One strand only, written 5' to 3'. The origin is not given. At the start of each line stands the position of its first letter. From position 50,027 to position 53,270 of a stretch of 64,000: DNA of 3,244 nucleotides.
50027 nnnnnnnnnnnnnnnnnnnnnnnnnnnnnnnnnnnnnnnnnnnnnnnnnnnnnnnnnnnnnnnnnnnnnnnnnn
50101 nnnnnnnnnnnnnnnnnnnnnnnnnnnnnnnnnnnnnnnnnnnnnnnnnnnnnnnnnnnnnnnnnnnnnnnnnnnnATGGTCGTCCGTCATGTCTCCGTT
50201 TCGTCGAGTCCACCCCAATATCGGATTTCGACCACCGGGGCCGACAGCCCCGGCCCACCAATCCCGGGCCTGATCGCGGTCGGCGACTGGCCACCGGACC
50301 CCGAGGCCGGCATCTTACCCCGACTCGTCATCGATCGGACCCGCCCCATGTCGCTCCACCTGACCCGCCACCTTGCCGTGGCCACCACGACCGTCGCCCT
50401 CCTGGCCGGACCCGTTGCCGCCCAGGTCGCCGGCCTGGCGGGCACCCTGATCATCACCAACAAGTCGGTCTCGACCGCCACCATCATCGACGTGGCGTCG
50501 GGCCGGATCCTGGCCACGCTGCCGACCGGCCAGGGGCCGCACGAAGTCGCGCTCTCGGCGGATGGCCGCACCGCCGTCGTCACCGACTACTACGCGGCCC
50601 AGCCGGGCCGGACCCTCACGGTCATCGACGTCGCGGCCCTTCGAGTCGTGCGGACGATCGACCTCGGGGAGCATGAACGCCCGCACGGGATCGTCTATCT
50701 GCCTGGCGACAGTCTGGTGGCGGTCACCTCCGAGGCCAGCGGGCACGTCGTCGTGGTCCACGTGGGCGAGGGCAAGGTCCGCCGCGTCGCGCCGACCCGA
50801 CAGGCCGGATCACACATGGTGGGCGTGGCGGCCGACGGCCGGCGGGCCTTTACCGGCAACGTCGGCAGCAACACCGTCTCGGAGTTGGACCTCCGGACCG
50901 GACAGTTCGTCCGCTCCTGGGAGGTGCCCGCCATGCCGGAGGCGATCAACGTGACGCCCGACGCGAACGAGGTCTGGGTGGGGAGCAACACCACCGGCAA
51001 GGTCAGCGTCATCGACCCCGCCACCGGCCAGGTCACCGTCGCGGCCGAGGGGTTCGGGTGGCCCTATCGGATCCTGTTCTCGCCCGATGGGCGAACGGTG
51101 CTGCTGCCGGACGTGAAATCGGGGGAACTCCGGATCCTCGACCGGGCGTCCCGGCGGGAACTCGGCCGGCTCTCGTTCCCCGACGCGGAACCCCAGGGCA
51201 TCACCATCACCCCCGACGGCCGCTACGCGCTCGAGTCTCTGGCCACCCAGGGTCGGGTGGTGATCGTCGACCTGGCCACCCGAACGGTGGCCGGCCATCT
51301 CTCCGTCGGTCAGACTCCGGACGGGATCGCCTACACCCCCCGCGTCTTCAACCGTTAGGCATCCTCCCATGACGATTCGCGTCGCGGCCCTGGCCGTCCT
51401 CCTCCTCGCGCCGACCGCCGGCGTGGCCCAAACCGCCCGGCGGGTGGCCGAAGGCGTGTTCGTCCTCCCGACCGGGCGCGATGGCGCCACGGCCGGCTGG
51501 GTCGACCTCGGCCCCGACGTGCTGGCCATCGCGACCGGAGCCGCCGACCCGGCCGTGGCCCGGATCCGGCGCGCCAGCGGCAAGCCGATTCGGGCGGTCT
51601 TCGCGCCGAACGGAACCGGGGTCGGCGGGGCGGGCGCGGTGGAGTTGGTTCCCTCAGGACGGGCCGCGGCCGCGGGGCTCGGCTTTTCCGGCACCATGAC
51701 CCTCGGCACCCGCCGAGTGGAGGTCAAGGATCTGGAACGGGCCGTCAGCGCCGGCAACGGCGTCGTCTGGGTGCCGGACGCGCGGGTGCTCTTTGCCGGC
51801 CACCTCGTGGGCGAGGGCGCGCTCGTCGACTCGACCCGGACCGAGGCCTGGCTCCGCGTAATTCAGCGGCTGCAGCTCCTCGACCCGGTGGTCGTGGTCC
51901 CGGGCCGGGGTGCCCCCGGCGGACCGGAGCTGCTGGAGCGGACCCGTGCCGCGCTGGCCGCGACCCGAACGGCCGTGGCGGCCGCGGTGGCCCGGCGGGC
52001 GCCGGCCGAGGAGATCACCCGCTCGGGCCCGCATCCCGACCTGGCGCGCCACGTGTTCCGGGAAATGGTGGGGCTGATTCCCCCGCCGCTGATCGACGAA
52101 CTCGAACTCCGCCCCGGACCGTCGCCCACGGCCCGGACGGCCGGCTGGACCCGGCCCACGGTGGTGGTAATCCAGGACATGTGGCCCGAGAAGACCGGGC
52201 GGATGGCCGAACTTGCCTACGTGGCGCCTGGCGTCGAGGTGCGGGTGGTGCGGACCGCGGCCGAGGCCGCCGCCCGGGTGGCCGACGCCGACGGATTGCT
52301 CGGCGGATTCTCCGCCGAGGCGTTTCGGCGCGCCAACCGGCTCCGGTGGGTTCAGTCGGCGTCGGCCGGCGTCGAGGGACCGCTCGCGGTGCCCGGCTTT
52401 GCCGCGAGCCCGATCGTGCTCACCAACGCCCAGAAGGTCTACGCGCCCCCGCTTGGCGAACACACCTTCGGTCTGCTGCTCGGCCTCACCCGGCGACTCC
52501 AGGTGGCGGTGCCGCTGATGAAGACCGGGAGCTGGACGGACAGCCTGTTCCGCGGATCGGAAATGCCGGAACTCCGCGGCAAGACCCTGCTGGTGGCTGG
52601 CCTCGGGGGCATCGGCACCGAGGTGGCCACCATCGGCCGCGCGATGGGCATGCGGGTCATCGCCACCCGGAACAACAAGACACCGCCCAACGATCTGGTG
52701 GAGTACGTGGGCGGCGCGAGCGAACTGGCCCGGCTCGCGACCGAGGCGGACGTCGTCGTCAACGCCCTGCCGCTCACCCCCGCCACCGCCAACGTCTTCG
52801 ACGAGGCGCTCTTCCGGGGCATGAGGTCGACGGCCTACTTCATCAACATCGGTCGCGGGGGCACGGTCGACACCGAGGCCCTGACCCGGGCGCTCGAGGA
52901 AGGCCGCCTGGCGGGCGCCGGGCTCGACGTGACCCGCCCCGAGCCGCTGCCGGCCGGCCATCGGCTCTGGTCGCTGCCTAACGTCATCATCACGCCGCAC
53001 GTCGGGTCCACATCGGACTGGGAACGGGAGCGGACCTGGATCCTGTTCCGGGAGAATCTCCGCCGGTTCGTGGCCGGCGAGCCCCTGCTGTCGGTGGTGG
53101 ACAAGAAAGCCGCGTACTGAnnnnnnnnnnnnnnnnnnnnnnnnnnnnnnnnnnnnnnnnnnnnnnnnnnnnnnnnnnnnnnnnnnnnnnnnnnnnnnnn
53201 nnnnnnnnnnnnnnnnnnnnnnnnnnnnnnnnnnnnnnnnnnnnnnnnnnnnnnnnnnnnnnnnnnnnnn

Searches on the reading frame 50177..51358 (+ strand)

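Call 22: search_protein_families(library=pfam, proteins=[window:50177-51358:+], max_evalue=0.01)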
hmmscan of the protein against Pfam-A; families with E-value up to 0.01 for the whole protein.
window:50177-51358:+ (393 aa): 7 families
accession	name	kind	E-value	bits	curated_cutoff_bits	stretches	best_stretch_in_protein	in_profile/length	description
PF21783.3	YNCE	-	7.4e-20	72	27.1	2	180-286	213-318/339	YNCE-like beta-propeller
PF25174.1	Beta-prop_THOC3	-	8.6e-11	41.8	305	2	231-350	68-185/272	THOC3 beta-propeller domain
PF02239.22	Cytochrom_D1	-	7.6e-09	35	25.5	1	183-341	197-361/368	Cytochrome D1 heme domain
PF21959.2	DUF6923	-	1.9e-06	28.2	27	0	213-290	90-168/234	Repeat of unknown function (DUF6923)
PF08450.18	SGL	-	5.4e-05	23.3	26.3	0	271-350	112-197/246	SMP-30/Gluconolactonase/LRE-like region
PF23414.1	Beta-prop_EML_2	-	0.00051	19.9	90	0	232-308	20-96/266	Echinoderm microtubule-associated protein second beta-propeller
PF01436.27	NHL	-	0.0058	17.1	20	0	120-139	3-21/28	NHL repeat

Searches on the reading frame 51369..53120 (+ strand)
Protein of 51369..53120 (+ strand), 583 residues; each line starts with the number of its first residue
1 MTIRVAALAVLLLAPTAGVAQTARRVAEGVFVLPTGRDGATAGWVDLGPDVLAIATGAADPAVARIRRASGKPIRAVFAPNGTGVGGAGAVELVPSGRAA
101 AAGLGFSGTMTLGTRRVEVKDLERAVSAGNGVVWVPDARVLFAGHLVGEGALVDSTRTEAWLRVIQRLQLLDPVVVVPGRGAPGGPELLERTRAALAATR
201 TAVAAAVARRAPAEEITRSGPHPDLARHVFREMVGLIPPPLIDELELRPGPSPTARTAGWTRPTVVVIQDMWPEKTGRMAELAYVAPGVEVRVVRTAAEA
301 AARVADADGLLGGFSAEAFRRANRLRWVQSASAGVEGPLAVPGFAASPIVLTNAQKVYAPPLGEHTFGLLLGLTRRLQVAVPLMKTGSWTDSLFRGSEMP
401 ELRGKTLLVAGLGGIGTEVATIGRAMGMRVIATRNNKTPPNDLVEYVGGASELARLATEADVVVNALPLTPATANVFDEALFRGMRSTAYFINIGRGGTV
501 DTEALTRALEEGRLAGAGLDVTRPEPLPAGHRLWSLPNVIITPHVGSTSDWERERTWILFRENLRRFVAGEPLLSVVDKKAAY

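Call 22: search_protein_families(library=pfam, proteins=[window:51369-53120:+], max_evalue=0.01)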
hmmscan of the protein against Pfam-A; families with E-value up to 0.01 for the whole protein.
window:51369-53120:+ (583 aa): 3 families
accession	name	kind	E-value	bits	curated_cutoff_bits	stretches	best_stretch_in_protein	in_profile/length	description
PF02826.25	2-Hacid_dh_C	-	4.4e-52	176.5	25.1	1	367-546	1-178/178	D-isomer specific 2-hydroxyacid dehydrogenase, NAD binding domain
PF00389.36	2-Hacid_dh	-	0.00046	20.3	24.6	1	289-577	22-133/134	D-isomer specific 2-hydroxyacid dehydrogenase, catalytic domain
PF00670.27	AdoHcyase_NAD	-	0.002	18.7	27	1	388-498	8-113/162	S-adenosyl-L-homocysteine hydrolase, NAD binding domain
